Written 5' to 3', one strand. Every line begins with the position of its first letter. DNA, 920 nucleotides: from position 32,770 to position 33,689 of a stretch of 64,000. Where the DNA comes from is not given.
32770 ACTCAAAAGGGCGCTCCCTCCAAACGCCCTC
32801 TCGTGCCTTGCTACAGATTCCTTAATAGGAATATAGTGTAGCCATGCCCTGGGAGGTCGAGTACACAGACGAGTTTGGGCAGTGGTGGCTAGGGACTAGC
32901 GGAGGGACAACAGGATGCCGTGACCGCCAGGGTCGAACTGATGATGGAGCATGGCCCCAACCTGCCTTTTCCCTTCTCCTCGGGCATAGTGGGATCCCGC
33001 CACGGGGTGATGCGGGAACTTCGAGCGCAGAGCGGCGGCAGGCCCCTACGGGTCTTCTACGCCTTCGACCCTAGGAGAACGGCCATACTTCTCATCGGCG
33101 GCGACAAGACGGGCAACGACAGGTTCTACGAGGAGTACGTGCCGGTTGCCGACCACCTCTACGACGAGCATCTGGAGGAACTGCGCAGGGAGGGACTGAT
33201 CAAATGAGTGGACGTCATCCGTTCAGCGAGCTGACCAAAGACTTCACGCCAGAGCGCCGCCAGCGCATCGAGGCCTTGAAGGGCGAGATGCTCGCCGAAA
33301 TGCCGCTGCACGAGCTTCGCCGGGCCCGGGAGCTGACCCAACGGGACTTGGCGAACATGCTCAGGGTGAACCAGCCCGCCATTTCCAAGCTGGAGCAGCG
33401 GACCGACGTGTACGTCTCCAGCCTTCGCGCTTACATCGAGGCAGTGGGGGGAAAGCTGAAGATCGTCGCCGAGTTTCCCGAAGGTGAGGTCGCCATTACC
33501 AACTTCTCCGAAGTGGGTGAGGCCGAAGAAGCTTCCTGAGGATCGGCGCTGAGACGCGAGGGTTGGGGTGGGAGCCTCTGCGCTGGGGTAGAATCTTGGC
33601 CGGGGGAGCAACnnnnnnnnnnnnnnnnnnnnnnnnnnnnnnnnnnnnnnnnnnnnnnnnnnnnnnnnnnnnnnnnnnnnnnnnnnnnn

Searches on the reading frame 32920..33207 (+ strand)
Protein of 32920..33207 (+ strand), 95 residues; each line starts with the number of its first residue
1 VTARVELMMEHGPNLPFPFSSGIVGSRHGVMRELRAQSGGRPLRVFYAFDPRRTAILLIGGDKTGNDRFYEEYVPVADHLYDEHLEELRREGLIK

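Call 4: search_protein_families(library=pfam, proteins=[window:32920-33207:+])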
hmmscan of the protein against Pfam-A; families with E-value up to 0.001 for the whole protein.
window:32920-33207:+ (95 aa): 1 family
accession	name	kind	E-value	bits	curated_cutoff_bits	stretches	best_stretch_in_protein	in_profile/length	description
PF05973.20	Gp49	-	7.6e-13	48.8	23.9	1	2-81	15-89/90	Phage derived protein Gp49-like (DUF891)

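Call 5: search_protein_families(library=ncbifam, proteins=[window:32920-33207:+])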
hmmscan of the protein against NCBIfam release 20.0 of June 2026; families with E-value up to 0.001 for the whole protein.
window:32920-33207:+ (95 aa): 0 families

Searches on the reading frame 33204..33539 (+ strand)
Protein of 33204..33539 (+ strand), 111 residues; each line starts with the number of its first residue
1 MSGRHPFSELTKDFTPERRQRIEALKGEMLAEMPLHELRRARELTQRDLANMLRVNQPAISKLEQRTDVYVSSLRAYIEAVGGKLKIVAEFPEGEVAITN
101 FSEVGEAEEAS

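Call 4: search_protein_families(library=pfam, proteins=[window:33204-33539:+])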
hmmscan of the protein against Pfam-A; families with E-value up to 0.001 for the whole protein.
window:33204-33539:+ (111 aa): 3 families
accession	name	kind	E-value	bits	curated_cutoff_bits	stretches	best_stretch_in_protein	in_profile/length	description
PF13744.12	HTH_37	-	7.4e-11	42.1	27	1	11-89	2-79/80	Helix-turn-helix domain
PF13560.12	HTH_31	-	1.9e-05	25.3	27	1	35-68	6-39/64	Helix-turn-helix domain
PF01381.28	HTH_3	-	3.3e-05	24.3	23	1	35-65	1-31/55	Helix-turn-helix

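Call 5: search_protein_families(library=ncbifam, proteins=[window:33204-33539:+])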
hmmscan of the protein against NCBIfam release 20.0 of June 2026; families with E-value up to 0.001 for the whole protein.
window:33204-33539:+ (111 aa): 2 families
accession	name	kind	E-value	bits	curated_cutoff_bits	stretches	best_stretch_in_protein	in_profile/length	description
TIGR03070.1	couple_hipB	subfamily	0.00012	21.9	71.65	1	35-65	7-37/58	type II toxin-antitoxin system Y4mF family antitoxin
TIGR03830.1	CxxCG_CxxCG_HTH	subfamily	0.00093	19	61.8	0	20-67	56-102/127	type II TA system antitoxin MqsA family protein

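Call 58: find_encoding_contigs(protein=window:33204-33539:+, flank=1000, max_places=4)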
Protein window:33204-33539:+ (111 aa): no gene with exactly this product is on record in the collection.
